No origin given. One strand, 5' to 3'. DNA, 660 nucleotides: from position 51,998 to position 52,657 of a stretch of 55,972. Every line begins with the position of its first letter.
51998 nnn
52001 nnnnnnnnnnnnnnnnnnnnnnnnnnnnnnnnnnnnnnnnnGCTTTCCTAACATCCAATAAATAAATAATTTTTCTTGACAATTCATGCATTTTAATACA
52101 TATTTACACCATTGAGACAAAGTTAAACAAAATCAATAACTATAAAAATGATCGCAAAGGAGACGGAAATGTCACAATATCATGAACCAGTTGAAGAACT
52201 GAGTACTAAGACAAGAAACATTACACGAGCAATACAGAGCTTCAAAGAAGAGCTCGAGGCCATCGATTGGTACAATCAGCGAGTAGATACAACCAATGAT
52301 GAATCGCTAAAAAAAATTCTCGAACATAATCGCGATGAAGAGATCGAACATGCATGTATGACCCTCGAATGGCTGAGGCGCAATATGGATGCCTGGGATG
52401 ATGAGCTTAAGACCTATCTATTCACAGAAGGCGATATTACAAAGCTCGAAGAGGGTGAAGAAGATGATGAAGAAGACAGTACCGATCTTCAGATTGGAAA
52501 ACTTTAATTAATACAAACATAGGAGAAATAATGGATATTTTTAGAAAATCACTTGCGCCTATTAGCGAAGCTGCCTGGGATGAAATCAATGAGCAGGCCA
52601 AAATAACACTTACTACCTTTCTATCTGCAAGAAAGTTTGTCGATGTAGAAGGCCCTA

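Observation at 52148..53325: Two-gene family-1 encapsulin nanocompartment (EncFtn cargo plus shell) inserted between ftsEX and pdxJ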

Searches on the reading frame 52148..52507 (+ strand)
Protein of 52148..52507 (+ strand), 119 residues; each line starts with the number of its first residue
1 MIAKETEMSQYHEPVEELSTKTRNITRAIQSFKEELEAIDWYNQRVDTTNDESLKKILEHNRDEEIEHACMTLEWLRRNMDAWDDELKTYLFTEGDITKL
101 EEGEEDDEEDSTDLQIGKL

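Call 3: search_protein_families(library=pfam, proteins=[window:52148-52507:+], max_evalue=0.01)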
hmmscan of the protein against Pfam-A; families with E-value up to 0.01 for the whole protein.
window:52148-52507:+ (119 aa): 2 families
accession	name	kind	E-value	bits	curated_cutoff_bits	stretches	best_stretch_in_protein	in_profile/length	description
PF22277.2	EncFtn-like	-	5.1e-43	145.2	27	1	10-94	1-85/85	EncFtn-like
PF05837.17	CENP-H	-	0.0074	16.6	29.9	0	5-88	81-164/202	Centromere protein H (CENP-H)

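Call 4: search_protein_families(library=ncbifam, proteins=[window:52148-52507:+], max_evalue=0.01)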
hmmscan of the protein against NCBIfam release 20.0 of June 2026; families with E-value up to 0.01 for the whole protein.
window:52148-52507:+ (119 aa): 5 families
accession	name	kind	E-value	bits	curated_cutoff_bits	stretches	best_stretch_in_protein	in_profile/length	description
TIGR04535.1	ferrit_encaps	subfamily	1.8e-46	156.8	125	1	11-119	1-113/114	encapsulin-associated ferritin-like protein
NF058679.1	EncB_fam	subfamily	9.3e-21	74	90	1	10-119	7-117/117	encapsulin nanocompartment ferritin-likeEncB family encapsulin nanocompartment ferritin-like cargo protein cargo protein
NF047516.1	LA_3659_fam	equivalog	0.0064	16.1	36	0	6-51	89-134/221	LA_3659 family protein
NF047514.1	SpiroCoCo_N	equivalog_domain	0.0064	16.1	75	0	6-51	89-134/221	SpiroCoCo family coiled-coil protein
TIGR03491.1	TIGR03491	subfamily_domain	0.0077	15.2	97.45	1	37-66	424-453/462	TM0106 family RecB-like putative nuclease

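Call 5: search_solved_structures(query=window:52148-52507:+, show_alignments=3)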
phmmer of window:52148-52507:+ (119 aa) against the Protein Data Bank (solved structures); distinct sequences matched with E-value up to 0.001: 12.
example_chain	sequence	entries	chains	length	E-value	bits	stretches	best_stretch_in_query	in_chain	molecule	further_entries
33bf_A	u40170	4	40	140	6e-33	116.4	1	9-110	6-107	Encapsulated ferritin-like protein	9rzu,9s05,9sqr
5da5_A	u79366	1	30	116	6.3e-32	113.2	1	9-103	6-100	Rru_A0973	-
5l8b_A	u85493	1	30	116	3.5e-31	110.7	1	9-103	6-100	Uncharacterized protein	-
6suw_A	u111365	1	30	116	3.5e-31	110.7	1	9-103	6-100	Uncharacterized protein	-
5l89_A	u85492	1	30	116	3.5e-31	110.7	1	9-103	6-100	Rru_A0973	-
6sv1_A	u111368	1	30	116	3.5e-31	110.7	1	9-103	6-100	Encapsulated Ferritin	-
5l8g_A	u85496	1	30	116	1.5e-30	108.7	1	9-103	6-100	Uncharacterized protein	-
7oe2_1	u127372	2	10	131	3.2e-29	104.4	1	9-104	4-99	Haliangium ochraceum Encapsulated ferritin localisation sequence | Haliangium ochraceum encapsulated ferritin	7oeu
5l8f_A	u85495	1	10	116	5.3e-29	103.7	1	9-103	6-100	Rru_A0973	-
5n5f_A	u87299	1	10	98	1.2e-28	102.5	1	9-102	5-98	encapsulated ferritin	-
3k6c_A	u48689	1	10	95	1.7e-28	102.1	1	10-97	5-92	Uncharacterized protein NE0167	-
7s8t_A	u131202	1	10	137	6.8e-07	32.5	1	10-78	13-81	EncC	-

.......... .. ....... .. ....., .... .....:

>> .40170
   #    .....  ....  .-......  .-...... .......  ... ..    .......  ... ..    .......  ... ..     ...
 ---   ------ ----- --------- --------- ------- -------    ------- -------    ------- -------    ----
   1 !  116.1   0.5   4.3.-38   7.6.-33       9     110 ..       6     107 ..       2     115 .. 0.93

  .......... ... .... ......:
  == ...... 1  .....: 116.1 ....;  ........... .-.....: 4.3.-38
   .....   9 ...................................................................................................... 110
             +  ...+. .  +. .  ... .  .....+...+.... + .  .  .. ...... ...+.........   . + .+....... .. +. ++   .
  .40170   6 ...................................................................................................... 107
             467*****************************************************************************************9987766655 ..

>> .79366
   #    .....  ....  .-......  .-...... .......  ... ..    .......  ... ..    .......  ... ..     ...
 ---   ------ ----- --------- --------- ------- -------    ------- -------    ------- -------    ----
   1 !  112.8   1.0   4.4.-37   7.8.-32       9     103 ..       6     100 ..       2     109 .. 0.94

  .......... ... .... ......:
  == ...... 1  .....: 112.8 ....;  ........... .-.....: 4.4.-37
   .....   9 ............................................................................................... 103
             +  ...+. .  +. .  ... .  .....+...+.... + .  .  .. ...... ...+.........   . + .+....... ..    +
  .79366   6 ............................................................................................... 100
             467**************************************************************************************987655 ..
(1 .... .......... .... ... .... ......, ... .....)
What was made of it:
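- On EncFtn (encapsulated ferritin, FLP-TP class): Inferred from 57% identity to R. rubrum EncFtn, whose decamer is solved (call 5).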

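Call 8: list_cluster_members(proteins=[window:52148-52504:+, window:52169-52504:+, window:52531-53322:+, window:53521-54243:+, window:51190-52038:+])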
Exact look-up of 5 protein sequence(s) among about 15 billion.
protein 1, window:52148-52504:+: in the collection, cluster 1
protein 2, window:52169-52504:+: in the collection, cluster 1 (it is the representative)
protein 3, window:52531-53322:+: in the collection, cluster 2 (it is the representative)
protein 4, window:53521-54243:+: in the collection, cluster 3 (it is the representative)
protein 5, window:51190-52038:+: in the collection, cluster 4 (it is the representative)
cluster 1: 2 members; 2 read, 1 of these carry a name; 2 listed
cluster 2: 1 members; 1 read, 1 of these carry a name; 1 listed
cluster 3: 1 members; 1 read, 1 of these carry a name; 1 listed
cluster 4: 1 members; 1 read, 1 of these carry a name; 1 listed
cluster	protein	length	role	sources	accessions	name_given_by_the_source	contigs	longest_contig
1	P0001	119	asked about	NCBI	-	-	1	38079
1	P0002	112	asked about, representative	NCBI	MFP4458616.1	MAG: encapsulin-associated ferritin-like protein [Candidatus Zixiibacteriota bacterium]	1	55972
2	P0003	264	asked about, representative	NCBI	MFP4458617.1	MAG: family 1 encapsulin nanocompartment shell protein [Candidatus Zixiibacteriota ...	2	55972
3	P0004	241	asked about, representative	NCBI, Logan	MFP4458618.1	MAG: pyridoxine 5'-phosphate synthase [Candidatus Zixiibacteriota bacterium]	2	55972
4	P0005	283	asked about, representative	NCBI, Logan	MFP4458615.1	MAG: cell division protein FtsX [Candidatus Zixiibacteriota bacterium]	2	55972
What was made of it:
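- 52169..52507 (+): encFtn: 112-aa encapsulated ferritin-like cargo (ferroxidase). The ATG at 52148 in the finding is probably not the start. Identical to GenBank MFP4458616.1 (call 8).
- NCBI's annotation of the identical proteins says the same thing (call 8).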

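Call 16: find_homologous_proteins(query=window:52169-52504:+)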
Query window:52169-52504:+ (112 aa): 4140 proteins with E <= 0.001 among 4152 candidates; the best 120 are listed.
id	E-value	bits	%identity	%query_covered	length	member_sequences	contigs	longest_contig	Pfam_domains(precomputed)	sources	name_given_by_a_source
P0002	1.6e-66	239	100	100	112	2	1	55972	PF22277.3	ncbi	ncbi:MAG: encapsulin-associated ferritin-like protein [Candidatus Zixiibacteriota bacterium]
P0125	5.1e-51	189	76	100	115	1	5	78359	PF22277.3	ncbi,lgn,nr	ncbi:MAG: ferritin-like domain-containing protein [Bacteroidales bacterium]|nr:ferritin-like domain-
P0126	7.6e-51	188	75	100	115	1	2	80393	PF22277.3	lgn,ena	-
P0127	1.3e-49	184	75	100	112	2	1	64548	PF22277.3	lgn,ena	-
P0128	3.3e-49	183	75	100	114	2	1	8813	PF22277.3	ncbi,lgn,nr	ncbi:hypothetical protein JW992_10020 [candidate division KSB1 bacterium]|nr:hypothetical protein [c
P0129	4.2e-49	183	72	100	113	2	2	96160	PF22277.3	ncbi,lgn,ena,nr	ncbi:MAG: ferritin-like domain-containing protein [Bacteroidales bacterium]|nr:ferritin-like domain-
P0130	1.4e-48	181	77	81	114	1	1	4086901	PF22277.3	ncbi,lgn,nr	ncbi:MAG: ferritin-like domain-containing protein [Bacteroidota bacterium]|nr:ferritin-like domain-c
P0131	1.7e-48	181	70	100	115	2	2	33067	PF22277.3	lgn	-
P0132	3.5e-48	180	75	100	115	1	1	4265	PF22277.3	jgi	-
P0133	3.7e-48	180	70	100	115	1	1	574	PF22277.3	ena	-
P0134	5.3e-48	179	75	83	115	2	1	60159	PF22277.3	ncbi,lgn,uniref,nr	ncbi:ferritin-like domain-containing protein [Marinilabilia sp.]|uniref:ferritin-like domain-contain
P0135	1.3e-47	178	72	100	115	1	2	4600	PF22277.3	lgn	-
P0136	1.8e-47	178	76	81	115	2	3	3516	PF22277.3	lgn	-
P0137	2.0e-47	177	71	100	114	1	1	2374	PF22277.3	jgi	-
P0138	3.8e-47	177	74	100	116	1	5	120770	PF22277.3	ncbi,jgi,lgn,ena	-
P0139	4.4e-47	176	73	99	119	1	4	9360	PF22277.3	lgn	-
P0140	4.4e-47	176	72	100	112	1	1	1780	PF22277.3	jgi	jgi:ferritin-like protein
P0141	4.8e-47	176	72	100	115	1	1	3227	PF22277.3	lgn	-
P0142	7.9e-47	176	68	100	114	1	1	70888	PF22277.3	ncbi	-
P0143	9.8e-47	175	71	100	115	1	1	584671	PF22277.3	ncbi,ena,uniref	ncbi:encapsulin-associated ferritin-like protein [Thermophagus sp. OGC60D27]|uniref:encapsulin-assoc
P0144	1.1e-46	175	76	81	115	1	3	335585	PF22277.3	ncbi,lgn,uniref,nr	ncbi:encapsulin-associated ferritin-like protein [Marinilabilia salmonicolor]|uniref:encapsulin-asso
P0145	1.2e-46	175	68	100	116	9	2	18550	PF22277.3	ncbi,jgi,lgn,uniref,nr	ncbi:encapsulin-associated ferritin-like protein [Anaerophaga thermohalophila]|uniref:encapsulin-ass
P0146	1.7e-46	174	75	81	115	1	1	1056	PF22277.3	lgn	-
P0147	2.1e-46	174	75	83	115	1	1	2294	PF22277.3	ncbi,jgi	jgi:ferritin-like protein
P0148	4.8e-46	173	76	81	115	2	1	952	PF22277.3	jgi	jgi:hypothetical protein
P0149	5.3e-46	173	70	100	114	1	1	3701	PF22277.3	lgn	-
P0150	5.4e-46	173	71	100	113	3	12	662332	PF22277.3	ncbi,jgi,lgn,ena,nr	ncbi:MAG TPA: ferritin-like domain-containing protein [bacterium]|nr:ferritin-like domain-containing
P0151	6.2e-46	173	69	100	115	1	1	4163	PF22277.3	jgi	jgi:ferritin-like protein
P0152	6.3e-46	173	71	100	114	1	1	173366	PF22277.3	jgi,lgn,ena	-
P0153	6.7e-46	173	70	100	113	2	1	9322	PF22277.3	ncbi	-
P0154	7.1e-46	172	77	81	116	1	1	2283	PF22277.3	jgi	jgi:hypothetical protein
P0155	7.4e-46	172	78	81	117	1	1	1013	PF22277.3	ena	-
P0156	1.0e-45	172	71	100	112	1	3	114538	PF22277.3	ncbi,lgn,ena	ncbi:MAG: encapsulin-associated ferritin-like protein [bacterium]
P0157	1.1e-45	172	69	100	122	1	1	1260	PF22277.3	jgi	jgi:ferritin-like protein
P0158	1.4e-45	171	64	100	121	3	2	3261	PF22277.3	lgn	-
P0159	1.5e-45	171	77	81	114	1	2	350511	PF22277.3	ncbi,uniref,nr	ncbi:encapsulin-associated ferritin-like protein [Sporosalibacterium faouarense]|uniref:encapsulin-a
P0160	1.5e-45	171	71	100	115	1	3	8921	PF22277.3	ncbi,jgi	jgi:ferritin-like protein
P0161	1.8e-45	171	69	100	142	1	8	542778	PF22277.3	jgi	jgi:ferritin-like protein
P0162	1.9e-45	171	71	100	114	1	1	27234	PF22277.3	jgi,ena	-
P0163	2.3e-45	171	70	97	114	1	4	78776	PF22277.3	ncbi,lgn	ncbi:MAG: ferritin-like domain-containing protein [Bacteroidales bacterium]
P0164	2.4e-45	171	71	100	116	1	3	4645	PF22277.3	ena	-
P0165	2.7e-45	171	66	100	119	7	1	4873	PF22277.3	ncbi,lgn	-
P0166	3.3e-45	170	72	100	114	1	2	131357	PF22277.3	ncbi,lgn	-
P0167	3.6e-45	170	70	100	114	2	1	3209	PF22277.3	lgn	-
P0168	4.0e-45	170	70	100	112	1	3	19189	PF22277.3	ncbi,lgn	-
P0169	4.1e-45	170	67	100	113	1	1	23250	PF22277.3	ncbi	-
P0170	4.8e-45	170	70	100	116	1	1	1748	PF22277.3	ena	-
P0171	6.6e-45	169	68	100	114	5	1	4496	PF22277.3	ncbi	-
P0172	6.8e-45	169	68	100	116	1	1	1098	PF22277.3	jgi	jgi:hypothetical protein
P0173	6.8e-45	169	71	100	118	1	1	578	PF22277.3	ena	-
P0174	7.3e-45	169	68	100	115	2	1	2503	PF22277.3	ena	-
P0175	7.3e-45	169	68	100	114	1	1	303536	PF22277.3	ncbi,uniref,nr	ncbi:encapsulin-associated ferritin-like protein [Marinilabilia rubra]|uniref:Ferritin n=1 Tax=Marin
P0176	8.0e-45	169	64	100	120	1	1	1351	PF22277.3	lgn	-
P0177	8.4e-45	169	70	100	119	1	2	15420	PF22277.3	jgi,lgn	jgi:hypothetical protein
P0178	9.6e-45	169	68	100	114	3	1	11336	PF22277.3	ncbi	ncbi:encapsulin-associated ferritin-like protein [Marinilabilia sp.]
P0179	1.0e-44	169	69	100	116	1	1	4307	PF22277.3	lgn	-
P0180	1.0e-44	169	72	100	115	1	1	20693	PF22277.3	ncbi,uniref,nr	ncbi:MAG: hypothetical protein FXF49_07695 [Flexistipes sinusarabici]|uniref:Ferritin n=1 Tax=Flexis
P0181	1.0e-44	169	69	99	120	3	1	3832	PF22277.3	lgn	-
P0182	1.2e-44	168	70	100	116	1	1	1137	PF22277.3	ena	-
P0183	1.2e-44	168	74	83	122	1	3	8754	PF22277.3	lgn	-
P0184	1.3e-44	168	70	100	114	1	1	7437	PF22277.3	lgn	-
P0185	1.4e-44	168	69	100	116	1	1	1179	PF22277.3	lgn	-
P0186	1.5e-44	168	69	100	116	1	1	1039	PF22277.3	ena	-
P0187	1.6e-44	168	68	100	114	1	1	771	PF22277.3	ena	-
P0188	1.6e-44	168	69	100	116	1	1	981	PF22277.3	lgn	-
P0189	1.6e-44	168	68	100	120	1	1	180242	PF22277.3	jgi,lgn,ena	-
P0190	1.6e-44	168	69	100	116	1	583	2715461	PF22277.3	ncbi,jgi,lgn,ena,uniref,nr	ncbi:hypothetical protein SAMN02745120_2011 [Acetoanaerobium noterae]|jgi:Uncharacterized conserved 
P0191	1.6e-44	168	68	100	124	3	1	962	PF22277.3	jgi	jgi:ferritin-like protein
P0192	1.6e-44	168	69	100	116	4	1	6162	PF22277.3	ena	-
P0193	1.8e-44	168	68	100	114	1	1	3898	PF22277.3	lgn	-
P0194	1.8e-44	168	69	100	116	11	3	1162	PF22277.3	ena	-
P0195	2.0e-44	168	76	81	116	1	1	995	PF22277.3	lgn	-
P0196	2.2e-44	168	68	100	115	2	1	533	PF22277.3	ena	-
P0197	2.2e-44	168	69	100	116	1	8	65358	PF22277.3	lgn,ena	-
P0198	2.4e-44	168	64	100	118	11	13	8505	PF22277.3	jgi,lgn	jgi:hypothetical protein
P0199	2.4e-44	168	75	81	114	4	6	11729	PF22277.3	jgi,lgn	jgi:uncharacterized protein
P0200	2.5e-44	167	70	100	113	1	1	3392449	PF22277.3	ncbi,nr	ncbi:ferritin-like domain-containing protein [Eubacteriaceae bacterium ES3]|nr:ferritin-like domain-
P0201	2.8e-44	167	69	100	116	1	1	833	PF22277.3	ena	-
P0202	2.8e-44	167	70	100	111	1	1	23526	PF22277.3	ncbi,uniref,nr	ncbi:encapsulin-associated ferritin-like protein [Alkalibacter mobilis]|uniref:encapsulin-associated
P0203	2.9e-44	167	68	100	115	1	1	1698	PF22277.3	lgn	-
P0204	3.2e-44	167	65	100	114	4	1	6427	PF22277.3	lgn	-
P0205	3.3e-44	167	78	81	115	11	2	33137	PF22277.3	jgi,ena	-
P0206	3.4e-44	167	67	100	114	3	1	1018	PF22277.3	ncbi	-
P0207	3.6e-44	167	78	81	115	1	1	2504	PF22277.3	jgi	jgi:ferritin-like protein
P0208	3.8e-44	167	68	100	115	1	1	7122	PF22277.3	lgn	-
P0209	3.9e-44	167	68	100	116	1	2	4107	PF22277.3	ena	-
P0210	4.6e-44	167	68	100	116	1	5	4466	PF22277.3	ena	-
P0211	4.7e-44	167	69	100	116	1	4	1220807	PF22277.3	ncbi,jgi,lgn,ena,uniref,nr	ncbi:ferritin-like domain-containing protein [Acetoanaerobium noterae]|uniref:ferritin-like domain-c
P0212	5.3e-44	166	71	100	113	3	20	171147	PF22277.3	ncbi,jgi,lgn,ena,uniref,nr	ncbi:ferritin-like domain-containing protein [Gudongella oleilytica]|jgi:ferritin-like protein|unire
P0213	5.5e-44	166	69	100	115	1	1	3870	PF22277.3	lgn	-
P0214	5.6e-44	166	70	100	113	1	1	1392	PF22277.3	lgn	-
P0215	5.7e-44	166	68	100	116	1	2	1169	PF22277.3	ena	-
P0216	5.7e-44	166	68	100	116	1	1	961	PF22277.3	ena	-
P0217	6.2e-44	166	70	100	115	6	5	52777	PF22277.3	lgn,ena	-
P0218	6.3e-44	166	68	100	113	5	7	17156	PF22277.3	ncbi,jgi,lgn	ncbi:MAG: encapsulin-associated ferritin-like protein [Eubacteriaceae bacterium]|jgi:hypothetical pr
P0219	6.4e-44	166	71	100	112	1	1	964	PF22277.3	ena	-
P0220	6.6e-44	166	71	100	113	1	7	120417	PF22277.3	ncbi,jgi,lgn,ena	-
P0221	7.2e-44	166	71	100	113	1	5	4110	PF22277.3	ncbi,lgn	-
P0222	7.3e-44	166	70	100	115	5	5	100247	PF22277.3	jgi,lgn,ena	-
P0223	7.5e-44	166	68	100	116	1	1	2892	PF22277.3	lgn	-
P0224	7.9e-44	166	71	100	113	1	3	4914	PF22277.3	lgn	-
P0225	8.1e-44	166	68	100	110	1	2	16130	PF22277.3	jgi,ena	jgi:hypothetical protein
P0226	8.4e-44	166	70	100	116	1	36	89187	PF22277.3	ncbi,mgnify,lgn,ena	mgnify:CR=1 FL=1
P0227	9.0e-44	166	64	100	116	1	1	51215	PF22277.3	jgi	-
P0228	9.1e-44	166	68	100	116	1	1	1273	PF22277.3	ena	-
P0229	9.6e-44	166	68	100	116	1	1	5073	PF22277.3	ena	-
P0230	9.6e-44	166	68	100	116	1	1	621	PF22277.3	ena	-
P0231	9.7e-44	166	70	100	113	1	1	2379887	PF22277.3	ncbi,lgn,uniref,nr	ncbi:encapsulin-associated ferritin-like protein [Limisalsivibrio acetivorans]|uniref:encapsulin-ass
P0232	9.9e-44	166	68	100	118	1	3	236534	PF22277.3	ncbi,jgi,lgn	jgi:ferritin-like protein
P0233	1.0e-43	165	73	81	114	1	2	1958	PF22277.3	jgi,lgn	jgi:hypothetical protein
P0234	1.0e-43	165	72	100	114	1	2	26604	PF22277.3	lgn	-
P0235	1.1e-43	165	68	100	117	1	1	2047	PF22277.3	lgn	-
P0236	1.1e-43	165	70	80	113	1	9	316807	PF22277.3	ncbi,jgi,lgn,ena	jgi:hypothetical protein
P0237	1.2e-43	165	68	100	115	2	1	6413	PF22277.3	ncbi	-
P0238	1.2e-43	165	68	100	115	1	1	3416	PF22277.3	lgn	-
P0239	1.3e-43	165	64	100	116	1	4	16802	PF22277.3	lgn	-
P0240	1.3e-43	165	66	100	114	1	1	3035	PF22277.3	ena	-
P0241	1.4e-43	165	78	78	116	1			PF22277.3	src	-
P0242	1.4e-43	165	69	100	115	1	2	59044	PF22277.3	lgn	-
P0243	1.4e-43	165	70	100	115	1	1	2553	PF22277.3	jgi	-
